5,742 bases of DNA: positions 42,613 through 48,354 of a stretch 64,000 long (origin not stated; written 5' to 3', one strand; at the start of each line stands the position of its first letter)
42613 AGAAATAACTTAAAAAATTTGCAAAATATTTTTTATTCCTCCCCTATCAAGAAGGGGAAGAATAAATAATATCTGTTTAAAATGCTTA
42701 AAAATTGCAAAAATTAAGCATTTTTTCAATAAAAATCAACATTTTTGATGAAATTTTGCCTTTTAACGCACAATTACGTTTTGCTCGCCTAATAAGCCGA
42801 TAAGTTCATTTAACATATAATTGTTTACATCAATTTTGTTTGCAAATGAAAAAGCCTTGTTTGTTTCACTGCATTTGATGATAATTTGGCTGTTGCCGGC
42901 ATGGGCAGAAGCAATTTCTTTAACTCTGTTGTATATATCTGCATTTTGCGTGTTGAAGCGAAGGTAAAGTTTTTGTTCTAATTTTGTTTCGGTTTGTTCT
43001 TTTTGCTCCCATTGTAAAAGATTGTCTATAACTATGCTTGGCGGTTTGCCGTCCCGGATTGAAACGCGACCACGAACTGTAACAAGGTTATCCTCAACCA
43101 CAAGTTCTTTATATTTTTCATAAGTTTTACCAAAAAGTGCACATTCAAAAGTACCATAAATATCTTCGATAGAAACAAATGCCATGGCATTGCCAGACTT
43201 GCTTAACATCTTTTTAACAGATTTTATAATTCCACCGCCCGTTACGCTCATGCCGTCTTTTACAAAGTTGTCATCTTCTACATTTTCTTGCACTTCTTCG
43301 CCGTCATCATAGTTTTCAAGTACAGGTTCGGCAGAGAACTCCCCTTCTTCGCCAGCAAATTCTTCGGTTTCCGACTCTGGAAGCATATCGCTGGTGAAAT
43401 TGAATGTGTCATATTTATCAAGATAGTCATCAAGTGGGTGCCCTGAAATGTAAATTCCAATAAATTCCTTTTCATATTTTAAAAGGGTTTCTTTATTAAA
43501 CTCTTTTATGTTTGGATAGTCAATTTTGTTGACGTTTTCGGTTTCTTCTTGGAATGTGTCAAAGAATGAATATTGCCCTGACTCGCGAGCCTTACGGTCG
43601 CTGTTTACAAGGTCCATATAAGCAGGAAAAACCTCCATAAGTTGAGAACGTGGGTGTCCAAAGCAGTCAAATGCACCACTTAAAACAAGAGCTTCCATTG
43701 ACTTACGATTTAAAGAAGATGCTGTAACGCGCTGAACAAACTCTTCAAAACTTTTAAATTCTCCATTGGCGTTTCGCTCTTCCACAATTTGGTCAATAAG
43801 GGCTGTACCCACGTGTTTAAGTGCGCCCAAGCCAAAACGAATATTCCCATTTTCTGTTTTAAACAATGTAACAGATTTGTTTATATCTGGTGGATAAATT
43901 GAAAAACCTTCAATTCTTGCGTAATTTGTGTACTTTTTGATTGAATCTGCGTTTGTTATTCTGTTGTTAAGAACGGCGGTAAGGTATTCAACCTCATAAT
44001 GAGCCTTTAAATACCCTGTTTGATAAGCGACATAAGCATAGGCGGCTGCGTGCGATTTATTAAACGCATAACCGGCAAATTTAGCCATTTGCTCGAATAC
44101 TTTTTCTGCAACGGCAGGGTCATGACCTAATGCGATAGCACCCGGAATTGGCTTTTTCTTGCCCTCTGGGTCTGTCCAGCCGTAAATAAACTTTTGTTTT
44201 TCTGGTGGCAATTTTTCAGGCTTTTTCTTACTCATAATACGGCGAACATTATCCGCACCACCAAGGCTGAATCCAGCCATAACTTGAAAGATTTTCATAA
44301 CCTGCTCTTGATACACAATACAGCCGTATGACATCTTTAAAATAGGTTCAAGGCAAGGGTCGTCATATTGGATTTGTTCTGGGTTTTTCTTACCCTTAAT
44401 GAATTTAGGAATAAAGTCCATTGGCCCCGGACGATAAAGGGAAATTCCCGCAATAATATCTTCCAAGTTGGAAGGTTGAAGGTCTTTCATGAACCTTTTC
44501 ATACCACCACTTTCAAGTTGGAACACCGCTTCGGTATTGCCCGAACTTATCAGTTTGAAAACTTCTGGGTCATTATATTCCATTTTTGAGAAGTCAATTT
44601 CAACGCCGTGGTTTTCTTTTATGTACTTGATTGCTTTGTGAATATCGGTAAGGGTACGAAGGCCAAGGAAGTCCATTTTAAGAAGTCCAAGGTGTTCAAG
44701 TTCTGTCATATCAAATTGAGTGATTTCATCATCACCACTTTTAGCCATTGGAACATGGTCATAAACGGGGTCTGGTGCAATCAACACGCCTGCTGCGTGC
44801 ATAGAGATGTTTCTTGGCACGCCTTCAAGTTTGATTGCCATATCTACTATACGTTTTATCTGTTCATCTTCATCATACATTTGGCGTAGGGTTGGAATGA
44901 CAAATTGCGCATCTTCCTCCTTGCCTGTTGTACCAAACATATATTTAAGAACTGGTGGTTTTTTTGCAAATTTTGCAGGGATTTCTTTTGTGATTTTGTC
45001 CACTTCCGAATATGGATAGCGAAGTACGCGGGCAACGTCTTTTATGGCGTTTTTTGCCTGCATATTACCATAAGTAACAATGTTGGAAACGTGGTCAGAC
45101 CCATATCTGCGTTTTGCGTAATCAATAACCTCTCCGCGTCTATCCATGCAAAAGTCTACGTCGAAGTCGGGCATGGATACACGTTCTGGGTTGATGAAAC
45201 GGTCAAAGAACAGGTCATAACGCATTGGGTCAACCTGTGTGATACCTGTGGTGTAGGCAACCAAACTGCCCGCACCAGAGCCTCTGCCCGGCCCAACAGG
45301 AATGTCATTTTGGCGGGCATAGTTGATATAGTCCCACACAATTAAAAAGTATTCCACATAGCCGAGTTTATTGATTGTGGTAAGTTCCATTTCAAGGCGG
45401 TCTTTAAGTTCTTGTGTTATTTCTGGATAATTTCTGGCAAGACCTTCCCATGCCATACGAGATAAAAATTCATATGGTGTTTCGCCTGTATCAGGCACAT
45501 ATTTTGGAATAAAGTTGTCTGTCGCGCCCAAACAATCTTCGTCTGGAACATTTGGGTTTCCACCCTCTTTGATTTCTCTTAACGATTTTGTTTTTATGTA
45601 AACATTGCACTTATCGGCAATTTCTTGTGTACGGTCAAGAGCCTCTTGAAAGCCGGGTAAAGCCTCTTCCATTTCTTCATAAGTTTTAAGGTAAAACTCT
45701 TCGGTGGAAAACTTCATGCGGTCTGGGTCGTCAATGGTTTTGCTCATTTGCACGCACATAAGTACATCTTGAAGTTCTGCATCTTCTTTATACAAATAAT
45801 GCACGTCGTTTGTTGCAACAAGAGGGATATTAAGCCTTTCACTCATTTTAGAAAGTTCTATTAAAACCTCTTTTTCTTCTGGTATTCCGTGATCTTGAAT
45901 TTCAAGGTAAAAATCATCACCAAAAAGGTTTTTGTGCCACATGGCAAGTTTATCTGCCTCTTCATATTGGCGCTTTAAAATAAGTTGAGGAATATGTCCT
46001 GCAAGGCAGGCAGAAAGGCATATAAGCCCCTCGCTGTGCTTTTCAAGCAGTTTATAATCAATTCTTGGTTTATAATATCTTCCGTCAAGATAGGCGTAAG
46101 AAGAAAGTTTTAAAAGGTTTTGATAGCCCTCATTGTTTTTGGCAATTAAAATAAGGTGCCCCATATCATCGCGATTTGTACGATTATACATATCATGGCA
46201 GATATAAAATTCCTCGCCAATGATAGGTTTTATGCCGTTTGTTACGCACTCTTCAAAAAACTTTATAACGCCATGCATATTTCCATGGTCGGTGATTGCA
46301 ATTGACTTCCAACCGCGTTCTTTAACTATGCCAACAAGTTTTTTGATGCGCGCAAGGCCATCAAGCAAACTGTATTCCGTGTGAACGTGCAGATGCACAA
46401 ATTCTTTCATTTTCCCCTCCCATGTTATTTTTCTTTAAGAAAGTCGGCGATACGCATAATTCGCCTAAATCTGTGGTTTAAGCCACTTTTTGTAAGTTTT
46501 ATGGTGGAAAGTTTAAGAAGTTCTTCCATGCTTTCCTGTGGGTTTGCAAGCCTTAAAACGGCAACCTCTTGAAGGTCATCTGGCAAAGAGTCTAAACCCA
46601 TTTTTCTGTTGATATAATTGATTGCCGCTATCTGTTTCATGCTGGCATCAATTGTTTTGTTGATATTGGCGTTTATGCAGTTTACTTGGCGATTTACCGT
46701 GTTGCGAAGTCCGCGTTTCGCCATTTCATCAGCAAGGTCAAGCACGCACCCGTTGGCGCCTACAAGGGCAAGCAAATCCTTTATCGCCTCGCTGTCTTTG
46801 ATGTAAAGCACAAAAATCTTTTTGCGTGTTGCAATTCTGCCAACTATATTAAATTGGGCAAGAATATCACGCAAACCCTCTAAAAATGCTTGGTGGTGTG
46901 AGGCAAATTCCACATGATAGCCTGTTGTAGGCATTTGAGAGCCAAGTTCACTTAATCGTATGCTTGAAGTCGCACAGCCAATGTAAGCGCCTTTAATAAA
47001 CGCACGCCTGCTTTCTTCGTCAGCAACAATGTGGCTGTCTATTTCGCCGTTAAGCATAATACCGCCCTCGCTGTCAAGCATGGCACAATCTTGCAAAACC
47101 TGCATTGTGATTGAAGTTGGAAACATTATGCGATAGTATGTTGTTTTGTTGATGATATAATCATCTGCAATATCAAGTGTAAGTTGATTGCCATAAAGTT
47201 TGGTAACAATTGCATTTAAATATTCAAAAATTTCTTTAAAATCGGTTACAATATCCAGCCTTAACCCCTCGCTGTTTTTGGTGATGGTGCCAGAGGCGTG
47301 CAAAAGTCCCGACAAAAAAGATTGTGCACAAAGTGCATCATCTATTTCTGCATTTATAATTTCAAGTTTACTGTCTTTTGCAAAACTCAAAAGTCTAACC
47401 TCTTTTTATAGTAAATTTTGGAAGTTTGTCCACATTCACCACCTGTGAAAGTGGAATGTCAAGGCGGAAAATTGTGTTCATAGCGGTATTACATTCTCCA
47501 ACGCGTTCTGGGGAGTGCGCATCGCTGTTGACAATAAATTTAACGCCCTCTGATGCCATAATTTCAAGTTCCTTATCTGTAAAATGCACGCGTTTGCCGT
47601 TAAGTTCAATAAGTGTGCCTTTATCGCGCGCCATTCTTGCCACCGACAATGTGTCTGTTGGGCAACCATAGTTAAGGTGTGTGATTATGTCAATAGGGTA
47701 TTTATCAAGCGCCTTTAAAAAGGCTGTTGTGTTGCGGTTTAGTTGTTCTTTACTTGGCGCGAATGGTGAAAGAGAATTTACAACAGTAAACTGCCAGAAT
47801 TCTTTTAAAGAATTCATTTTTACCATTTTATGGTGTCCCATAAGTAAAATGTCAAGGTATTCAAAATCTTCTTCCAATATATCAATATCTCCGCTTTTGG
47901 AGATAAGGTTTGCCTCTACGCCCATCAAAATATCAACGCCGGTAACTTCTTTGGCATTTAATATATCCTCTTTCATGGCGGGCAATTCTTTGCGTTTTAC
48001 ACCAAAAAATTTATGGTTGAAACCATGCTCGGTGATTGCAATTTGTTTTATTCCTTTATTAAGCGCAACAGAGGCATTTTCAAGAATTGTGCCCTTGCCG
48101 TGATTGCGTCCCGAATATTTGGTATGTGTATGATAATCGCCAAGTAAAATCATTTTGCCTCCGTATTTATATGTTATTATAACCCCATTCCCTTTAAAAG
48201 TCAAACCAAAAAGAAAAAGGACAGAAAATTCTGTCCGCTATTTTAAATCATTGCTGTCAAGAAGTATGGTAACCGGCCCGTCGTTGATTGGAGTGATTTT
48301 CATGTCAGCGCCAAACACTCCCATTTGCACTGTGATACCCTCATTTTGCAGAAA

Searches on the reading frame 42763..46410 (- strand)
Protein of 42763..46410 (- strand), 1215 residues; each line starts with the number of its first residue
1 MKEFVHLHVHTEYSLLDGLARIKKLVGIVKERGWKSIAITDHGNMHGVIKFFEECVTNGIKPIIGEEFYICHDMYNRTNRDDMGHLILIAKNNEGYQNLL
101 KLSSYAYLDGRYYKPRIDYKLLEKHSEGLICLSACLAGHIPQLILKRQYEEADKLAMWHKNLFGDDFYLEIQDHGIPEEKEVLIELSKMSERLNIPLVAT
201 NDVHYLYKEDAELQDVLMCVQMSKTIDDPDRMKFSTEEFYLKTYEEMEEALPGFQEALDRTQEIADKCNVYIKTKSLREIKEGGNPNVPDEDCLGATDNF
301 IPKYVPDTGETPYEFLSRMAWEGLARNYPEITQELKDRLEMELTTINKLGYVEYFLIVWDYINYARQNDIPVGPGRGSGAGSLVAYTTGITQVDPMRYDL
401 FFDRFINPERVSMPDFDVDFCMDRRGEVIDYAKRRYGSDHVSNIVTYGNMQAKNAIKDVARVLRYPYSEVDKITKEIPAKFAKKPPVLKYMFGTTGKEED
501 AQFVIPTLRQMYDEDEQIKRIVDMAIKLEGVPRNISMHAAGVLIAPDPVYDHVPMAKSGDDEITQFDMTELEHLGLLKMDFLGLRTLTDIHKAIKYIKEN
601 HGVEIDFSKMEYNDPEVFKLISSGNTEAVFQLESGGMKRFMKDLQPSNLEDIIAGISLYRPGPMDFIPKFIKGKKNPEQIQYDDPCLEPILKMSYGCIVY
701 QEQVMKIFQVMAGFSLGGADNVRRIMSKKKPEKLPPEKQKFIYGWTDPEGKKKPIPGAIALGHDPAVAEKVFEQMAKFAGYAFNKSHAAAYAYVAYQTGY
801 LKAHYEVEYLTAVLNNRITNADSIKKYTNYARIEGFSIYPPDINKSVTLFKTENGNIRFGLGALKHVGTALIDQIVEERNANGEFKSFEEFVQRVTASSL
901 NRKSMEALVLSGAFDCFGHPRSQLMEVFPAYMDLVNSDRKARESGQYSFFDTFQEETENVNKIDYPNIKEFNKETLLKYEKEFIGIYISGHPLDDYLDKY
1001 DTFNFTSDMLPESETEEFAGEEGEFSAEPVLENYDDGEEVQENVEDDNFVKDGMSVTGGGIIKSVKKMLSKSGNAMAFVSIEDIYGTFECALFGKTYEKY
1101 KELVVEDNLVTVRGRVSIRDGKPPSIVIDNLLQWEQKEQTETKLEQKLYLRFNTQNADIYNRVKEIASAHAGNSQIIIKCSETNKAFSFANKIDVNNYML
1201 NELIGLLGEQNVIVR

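Call 8: search_protein_families(library=pfam, proteins=[window:42763-46410:-], max_evalue=0.001)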
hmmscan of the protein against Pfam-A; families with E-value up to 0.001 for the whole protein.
window:42763-46410:- (1215 aa): 5 families
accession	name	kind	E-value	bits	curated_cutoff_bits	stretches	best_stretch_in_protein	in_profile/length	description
PF07733.18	DNA_pol3_alpha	-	1.3e-96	323.7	23.9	1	315-583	2-260/260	Bacterial DNA polymerase III alpha NTPase domain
PF17657.6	DNA_pol3_finger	-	4.4e-58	195.7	22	1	586-745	1-162/166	Bacterial DNA polymerase III alpha subunit finger domain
PF02811.25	PHP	-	2.3e-57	194.3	26.4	1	6-174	1-164/164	PHP domain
PF14579.12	HHH_6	-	5.3e-29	100.7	25.6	1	835-924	1-90/90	Helix-hairpin-helix motif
PF01336.31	tRNA_anti-codon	-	1.8e-10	41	27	1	1060-1130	5-71/75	OB-fold nucleic acid binding domain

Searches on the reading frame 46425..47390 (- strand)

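Call 25: search_protein_families(library=pfam, proteins=[window:46425-47390:-], max_evalue=0.00001)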
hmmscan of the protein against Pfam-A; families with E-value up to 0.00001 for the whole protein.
window:46425-47390:- (321 aa): 3 families
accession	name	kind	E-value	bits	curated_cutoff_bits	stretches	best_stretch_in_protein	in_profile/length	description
PF02650.20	HTH_WhiA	-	3.8e-31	107.8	27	1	232-315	1-84/84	WhiA C-terminal HTH domain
PF14527.11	LAGLIDADG_WhiA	-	1.7e-18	67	23.2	1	153-224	17-88/93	WhiA LAGLIDADG-like domain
PF14528.11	LAGLIDADG_3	-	2.3e-06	28.2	22.5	0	156-211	25-82/82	LAGLIDADG-like domain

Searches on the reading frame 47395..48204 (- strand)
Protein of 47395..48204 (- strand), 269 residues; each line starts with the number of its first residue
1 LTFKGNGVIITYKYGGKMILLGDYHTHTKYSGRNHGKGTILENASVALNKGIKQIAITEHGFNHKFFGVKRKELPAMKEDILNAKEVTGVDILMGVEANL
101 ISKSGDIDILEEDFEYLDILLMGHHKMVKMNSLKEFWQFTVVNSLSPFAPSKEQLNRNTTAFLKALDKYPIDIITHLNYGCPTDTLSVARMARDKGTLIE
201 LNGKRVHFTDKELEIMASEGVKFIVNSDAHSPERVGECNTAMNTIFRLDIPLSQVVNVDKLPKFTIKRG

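Call 25: search_protein_families(library=pfam, proteins=[window:47395-48204:-], max_evalue=0.00001)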
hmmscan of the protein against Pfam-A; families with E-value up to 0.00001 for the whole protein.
window:47395-48204:- (269 aa): 1 family
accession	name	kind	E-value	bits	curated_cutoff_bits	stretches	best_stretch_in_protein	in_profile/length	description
PF02811.25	PHP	-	1.4e-08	35.7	26.4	1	23-126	1-94/164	PHP domain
